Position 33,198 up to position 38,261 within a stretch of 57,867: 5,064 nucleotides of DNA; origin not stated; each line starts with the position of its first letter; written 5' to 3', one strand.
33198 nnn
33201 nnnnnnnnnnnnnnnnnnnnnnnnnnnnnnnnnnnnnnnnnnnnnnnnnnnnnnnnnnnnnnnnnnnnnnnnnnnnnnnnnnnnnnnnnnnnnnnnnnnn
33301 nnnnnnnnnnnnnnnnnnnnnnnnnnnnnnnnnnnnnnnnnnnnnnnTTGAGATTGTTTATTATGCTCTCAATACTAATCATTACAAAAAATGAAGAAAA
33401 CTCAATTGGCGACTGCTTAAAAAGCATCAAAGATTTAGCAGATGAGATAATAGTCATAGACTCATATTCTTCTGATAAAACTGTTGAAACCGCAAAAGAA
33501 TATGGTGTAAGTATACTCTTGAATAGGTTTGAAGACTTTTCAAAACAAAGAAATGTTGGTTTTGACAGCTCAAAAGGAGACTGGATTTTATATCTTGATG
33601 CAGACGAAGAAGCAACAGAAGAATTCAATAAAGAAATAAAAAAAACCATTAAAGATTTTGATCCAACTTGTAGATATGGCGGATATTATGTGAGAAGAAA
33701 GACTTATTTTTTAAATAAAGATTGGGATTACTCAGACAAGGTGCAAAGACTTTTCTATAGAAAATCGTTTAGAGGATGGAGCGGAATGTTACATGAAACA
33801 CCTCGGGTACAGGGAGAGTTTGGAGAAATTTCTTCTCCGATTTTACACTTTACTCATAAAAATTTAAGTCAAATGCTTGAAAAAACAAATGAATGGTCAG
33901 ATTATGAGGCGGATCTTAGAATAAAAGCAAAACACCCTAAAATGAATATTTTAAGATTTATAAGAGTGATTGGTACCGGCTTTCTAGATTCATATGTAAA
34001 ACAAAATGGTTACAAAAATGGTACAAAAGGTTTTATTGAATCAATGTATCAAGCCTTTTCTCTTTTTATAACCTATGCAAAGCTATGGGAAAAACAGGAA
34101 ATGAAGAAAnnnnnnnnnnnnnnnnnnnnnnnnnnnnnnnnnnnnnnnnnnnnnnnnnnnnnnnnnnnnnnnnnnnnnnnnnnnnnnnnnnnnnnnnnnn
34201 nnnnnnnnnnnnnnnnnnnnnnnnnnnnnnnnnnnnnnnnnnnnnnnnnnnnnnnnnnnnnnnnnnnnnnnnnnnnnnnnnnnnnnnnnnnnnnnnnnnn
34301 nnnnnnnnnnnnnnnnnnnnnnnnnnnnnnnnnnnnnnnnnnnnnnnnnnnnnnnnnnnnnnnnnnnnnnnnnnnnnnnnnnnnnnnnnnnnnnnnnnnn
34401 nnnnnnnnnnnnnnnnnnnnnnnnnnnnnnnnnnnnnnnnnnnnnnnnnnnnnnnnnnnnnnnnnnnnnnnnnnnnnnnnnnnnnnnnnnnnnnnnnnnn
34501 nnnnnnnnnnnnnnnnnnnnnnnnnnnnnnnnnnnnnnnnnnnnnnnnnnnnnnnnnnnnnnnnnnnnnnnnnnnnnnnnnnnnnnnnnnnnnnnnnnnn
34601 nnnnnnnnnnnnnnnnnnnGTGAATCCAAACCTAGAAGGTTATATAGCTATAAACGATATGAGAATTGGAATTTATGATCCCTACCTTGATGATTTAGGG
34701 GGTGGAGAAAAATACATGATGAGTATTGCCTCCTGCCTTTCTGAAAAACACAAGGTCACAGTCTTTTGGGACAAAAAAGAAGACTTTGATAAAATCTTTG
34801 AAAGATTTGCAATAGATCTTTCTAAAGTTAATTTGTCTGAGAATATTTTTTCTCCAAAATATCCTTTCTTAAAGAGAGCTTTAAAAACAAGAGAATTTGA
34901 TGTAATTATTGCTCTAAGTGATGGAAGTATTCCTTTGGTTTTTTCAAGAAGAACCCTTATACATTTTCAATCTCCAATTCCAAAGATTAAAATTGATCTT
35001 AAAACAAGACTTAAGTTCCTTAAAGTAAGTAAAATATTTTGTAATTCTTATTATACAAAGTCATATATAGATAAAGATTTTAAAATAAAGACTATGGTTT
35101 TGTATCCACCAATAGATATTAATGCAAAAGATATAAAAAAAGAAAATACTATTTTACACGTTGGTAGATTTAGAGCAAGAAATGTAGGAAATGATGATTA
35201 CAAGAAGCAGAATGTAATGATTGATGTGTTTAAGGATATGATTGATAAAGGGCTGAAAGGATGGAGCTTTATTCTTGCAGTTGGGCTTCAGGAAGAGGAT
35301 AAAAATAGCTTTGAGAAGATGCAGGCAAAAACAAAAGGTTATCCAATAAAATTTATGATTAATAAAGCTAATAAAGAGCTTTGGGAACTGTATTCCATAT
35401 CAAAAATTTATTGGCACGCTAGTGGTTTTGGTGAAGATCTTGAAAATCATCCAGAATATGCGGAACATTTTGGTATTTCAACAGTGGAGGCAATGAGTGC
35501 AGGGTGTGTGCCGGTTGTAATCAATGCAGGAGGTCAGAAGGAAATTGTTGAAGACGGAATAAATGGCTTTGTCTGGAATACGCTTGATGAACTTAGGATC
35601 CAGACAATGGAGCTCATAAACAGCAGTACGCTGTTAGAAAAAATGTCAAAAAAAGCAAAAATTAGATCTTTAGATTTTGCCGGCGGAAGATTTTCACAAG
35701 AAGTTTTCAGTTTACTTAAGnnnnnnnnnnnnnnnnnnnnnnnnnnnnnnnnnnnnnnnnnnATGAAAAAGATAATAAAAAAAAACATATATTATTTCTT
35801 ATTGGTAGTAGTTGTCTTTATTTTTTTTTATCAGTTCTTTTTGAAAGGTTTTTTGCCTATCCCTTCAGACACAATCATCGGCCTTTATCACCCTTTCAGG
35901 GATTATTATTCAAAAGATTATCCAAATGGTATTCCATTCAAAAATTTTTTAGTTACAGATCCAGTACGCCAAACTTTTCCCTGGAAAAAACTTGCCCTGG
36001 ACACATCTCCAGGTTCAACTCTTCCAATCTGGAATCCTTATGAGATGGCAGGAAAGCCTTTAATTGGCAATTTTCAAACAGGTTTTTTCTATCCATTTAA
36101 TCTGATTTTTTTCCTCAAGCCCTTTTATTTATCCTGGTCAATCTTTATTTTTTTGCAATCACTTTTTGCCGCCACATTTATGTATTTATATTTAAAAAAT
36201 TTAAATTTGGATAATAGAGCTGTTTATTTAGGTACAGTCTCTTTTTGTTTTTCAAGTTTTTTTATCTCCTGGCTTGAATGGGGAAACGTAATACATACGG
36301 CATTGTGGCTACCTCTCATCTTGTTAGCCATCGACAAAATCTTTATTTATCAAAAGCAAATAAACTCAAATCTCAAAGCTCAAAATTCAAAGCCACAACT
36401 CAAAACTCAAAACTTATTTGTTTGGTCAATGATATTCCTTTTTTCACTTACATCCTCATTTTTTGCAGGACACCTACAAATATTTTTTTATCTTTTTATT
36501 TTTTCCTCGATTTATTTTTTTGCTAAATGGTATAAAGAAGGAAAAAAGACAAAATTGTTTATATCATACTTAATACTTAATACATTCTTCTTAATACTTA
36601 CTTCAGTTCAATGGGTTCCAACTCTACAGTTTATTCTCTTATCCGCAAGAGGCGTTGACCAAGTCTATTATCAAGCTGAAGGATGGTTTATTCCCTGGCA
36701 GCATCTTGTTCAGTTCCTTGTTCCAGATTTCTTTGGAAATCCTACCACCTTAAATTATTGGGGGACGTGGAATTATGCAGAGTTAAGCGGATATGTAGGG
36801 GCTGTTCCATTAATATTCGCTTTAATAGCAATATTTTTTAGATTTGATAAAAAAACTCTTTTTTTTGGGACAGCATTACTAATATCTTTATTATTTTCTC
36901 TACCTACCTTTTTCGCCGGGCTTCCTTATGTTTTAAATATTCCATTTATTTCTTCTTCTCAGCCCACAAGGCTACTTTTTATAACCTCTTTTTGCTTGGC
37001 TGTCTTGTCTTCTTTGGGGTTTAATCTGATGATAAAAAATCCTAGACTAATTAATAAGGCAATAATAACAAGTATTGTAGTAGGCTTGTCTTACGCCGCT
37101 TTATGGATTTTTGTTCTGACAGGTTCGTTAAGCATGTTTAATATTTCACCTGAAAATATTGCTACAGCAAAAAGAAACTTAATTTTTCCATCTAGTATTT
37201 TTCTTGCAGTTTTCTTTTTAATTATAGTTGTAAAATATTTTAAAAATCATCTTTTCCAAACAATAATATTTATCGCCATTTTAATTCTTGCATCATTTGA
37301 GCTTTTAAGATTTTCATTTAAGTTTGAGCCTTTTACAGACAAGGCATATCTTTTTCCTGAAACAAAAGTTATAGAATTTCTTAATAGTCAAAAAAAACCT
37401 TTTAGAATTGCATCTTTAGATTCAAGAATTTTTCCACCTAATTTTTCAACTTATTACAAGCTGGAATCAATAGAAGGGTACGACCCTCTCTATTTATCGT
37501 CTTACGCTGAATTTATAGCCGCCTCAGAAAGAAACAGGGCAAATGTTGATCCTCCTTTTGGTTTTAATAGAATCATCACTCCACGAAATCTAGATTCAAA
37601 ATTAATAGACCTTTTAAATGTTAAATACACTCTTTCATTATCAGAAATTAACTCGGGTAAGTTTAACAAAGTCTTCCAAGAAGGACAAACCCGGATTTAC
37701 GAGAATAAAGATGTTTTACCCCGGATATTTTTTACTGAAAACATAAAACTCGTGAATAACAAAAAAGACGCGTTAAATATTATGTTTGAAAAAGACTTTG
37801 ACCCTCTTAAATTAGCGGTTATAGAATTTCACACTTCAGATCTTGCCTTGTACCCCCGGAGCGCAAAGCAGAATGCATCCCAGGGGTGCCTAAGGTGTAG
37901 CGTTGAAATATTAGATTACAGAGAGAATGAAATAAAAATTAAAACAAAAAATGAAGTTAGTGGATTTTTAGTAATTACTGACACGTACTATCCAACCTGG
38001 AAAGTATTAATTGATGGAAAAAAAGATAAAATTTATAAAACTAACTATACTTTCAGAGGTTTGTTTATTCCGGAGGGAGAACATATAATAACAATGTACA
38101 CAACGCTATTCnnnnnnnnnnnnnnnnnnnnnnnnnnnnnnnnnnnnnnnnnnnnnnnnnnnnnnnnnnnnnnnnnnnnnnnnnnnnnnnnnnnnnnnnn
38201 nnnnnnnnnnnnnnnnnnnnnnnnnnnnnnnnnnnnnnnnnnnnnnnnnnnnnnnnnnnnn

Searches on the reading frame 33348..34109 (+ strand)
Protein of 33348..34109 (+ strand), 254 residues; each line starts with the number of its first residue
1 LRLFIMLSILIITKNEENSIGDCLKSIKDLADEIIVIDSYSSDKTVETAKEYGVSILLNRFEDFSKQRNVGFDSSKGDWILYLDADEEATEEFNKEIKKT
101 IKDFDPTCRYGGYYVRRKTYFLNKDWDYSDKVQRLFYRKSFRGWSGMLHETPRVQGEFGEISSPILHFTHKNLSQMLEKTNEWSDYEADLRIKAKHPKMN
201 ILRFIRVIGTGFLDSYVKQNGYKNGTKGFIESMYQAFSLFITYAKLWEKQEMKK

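Call 25: search_protein_families(library=pfam, proteins=[window:33348-34109:+], max_evalue=0.01)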
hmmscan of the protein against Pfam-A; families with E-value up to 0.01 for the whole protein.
window:33348-34109:+ (254 aa): 3 families
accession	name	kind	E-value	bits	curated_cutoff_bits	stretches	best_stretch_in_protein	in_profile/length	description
PF00535.33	Glycos_transf_2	-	1.9e-21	77.2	23.3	1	8-120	1-122/168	Glycosyl transferase family 2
PF10111.15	Glyco_tranf_2_2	-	7.4e-05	22.8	27.3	1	11-101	4-108/276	Glycosyltransferase like family 2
PF13704.12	Glyco_tranf_2_4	-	0.00012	23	27.5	1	14-87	1-82/98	Glycosyl transferase family 2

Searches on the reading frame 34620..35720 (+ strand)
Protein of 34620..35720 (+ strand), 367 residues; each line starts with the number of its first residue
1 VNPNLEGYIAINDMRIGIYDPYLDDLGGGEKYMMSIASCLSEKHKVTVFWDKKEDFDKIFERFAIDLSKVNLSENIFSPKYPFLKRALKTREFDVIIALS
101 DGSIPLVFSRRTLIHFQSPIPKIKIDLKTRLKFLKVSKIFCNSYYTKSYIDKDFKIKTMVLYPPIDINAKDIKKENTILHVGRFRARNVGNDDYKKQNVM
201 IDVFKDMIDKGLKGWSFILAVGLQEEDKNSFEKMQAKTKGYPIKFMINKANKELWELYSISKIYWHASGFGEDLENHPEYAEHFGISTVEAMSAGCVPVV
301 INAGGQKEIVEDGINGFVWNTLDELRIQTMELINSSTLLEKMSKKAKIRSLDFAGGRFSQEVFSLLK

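Call 25: search_protein_families(library=pfam, proteins=[window:34620-35720:+], max_evalue=0.01)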
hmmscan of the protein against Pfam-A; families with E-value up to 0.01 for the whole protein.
window:34620-35720:+ (367 aa): 3 families
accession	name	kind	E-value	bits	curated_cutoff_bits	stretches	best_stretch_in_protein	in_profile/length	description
PF00534.26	Glycos_transf_1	-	2.1e-19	70.1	26.4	1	172-347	11-170/172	Glycosyl transferases group 1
PF13692.12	Glyco_trans_1_4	-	2.1e-10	41.4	27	1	176-321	2-126/142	Glycosyl transferases group 1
PF13439.12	Glyco_transf_4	-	3e-08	34.3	28.5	1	27-168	2-169/170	Glycosyltransferase Family 4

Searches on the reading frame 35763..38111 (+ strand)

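Call 28: search_protein_families(library=pfam, proteins=[window:35763-38111:+], max_evalue=0.001)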
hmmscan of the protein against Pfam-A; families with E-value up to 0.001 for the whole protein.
window:35763-38111:+ (783 aa): 1 family
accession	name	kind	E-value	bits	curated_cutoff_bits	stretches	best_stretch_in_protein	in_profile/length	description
PF09586.16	YfhO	-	6.2e-18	65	28.5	3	670-779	717-822/835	Bacterial membrane protein YfhO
